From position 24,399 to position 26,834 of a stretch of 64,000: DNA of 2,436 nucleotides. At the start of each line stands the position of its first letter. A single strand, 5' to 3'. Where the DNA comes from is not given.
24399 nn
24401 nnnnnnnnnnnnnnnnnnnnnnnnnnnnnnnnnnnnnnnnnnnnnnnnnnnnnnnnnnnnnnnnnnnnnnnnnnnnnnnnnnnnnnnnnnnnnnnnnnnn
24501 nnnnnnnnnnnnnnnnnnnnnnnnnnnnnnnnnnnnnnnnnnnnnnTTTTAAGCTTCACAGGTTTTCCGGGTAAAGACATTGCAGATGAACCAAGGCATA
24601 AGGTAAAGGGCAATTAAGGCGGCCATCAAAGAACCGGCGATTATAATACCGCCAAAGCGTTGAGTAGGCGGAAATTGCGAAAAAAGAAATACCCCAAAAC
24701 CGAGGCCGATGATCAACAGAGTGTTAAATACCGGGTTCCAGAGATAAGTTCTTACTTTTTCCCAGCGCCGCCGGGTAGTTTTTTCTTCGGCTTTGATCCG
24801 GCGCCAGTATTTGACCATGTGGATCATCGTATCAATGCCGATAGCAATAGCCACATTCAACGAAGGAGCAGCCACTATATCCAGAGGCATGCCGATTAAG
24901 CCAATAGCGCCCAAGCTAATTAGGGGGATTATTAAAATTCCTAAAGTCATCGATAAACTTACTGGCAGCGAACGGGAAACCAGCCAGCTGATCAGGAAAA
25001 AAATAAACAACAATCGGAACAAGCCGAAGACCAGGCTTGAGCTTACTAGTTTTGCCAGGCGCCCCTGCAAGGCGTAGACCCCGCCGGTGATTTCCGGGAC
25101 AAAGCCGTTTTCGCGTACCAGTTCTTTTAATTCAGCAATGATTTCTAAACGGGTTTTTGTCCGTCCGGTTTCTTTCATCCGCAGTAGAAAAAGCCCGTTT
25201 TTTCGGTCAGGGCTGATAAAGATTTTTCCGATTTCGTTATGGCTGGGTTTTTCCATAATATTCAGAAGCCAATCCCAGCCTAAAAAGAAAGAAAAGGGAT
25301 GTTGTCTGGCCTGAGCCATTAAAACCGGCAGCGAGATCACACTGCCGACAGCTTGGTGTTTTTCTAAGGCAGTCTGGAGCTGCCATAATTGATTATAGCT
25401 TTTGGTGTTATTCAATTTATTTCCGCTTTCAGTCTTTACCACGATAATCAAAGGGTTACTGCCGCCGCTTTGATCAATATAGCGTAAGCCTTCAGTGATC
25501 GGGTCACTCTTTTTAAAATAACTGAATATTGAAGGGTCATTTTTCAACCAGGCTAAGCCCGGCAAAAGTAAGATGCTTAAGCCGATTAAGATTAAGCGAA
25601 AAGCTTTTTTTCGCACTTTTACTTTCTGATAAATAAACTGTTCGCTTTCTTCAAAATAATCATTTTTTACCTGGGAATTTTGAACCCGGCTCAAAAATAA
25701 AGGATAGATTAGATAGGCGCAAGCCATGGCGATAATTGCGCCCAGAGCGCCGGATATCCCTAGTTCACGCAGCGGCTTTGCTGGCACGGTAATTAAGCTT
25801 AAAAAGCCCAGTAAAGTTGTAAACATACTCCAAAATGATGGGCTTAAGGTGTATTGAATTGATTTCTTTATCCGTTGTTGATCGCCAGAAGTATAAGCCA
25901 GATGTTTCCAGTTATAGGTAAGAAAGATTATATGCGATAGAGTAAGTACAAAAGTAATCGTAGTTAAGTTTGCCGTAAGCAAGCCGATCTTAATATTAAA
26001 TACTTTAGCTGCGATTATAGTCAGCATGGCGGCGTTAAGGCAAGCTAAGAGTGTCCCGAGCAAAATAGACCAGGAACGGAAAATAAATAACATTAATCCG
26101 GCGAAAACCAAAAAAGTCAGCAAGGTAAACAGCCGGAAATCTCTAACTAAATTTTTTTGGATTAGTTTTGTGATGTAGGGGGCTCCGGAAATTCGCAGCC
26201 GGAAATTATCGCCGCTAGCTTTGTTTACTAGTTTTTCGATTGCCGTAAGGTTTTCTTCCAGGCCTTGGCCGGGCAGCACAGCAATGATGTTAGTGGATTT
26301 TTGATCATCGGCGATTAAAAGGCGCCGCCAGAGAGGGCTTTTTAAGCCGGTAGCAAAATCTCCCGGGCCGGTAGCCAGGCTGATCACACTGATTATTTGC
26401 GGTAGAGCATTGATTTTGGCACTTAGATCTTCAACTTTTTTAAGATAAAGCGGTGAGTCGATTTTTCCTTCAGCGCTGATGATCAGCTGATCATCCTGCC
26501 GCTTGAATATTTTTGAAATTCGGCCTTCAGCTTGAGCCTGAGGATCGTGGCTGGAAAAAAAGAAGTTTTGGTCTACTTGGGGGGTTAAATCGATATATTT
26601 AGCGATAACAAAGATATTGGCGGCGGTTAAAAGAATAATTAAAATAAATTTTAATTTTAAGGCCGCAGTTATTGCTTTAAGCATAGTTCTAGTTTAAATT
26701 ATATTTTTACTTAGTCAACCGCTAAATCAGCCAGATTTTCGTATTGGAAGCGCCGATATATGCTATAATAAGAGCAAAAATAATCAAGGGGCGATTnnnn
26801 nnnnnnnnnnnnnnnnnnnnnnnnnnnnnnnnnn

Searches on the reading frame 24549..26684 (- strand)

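Call 38: search_protein_families(library=pfam, proteins=[window:24549-26684:-], max_evalue=0.00001)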
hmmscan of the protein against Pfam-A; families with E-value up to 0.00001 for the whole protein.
window:24549-26684:- (711 aa): 1 family
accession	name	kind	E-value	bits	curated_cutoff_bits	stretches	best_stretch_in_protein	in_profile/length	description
PF03176.21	MMPL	-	4.7e-20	72.2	20.5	2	405-698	22-297/333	MMPL family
